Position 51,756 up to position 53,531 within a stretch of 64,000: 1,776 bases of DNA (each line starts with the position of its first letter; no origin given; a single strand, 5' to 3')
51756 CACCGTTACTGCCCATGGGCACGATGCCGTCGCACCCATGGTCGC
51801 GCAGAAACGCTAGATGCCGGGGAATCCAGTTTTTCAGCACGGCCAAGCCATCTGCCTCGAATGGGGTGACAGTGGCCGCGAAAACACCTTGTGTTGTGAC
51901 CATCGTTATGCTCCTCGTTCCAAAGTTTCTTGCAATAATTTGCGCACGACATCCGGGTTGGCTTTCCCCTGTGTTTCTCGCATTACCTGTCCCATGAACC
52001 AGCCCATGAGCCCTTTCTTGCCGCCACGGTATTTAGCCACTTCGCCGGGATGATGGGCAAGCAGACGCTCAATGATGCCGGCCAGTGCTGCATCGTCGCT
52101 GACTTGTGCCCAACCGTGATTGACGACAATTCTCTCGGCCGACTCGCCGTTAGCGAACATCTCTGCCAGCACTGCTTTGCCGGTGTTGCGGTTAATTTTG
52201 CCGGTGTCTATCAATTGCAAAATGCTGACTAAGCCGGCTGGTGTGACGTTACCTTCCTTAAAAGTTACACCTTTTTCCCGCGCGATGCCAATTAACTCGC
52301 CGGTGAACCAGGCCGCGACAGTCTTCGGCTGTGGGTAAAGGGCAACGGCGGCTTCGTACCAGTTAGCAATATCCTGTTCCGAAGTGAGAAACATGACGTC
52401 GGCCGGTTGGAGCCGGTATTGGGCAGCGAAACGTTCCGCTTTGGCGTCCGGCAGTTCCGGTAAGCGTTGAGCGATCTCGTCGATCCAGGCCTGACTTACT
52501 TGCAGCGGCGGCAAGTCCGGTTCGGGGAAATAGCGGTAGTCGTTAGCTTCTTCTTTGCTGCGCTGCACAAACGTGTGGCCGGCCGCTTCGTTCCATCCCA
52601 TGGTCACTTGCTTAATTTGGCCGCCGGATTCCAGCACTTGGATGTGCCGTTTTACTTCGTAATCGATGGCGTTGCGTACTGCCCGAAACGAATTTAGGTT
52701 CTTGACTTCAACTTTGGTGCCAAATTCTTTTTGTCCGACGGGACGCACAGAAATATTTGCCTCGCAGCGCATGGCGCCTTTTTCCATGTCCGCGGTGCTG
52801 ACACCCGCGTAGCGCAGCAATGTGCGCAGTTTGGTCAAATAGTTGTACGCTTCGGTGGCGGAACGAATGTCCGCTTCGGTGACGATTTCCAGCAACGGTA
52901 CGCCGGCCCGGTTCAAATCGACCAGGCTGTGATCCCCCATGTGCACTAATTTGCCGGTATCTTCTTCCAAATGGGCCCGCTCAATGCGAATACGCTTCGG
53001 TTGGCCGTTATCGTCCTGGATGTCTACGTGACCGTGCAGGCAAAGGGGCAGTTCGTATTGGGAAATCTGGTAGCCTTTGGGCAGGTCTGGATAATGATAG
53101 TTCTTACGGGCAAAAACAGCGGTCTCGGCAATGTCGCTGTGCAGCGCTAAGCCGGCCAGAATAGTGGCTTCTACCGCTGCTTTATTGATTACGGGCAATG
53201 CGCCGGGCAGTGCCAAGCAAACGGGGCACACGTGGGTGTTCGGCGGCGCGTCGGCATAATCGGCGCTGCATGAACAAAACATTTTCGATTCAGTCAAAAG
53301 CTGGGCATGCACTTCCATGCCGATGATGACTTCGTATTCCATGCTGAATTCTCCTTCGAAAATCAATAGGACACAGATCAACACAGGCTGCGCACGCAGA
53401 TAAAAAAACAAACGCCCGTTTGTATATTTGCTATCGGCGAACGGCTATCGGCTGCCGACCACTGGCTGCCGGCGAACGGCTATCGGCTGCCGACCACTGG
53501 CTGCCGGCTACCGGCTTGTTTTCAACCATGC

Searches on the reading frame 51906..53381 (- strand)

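Call 70: search_protein_families(library=pfam, proteins=[window:51906-53381:-], max_evalue=0.01)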
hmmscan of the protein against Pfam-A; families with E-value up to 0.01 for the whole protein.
window:51906-53381:- (491 aa): 2 families
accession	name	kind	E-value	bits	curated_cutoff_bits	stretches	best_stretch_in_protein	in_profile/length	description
PF02934.20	GatB_N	-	2.5e-118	394.7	23.4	1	18-301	1-277/277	GatB/GatE catalytic domain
PF02637.23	GatB_Yqey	-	1.1e-42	145.9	27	1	341-487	2-148/148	GatB domain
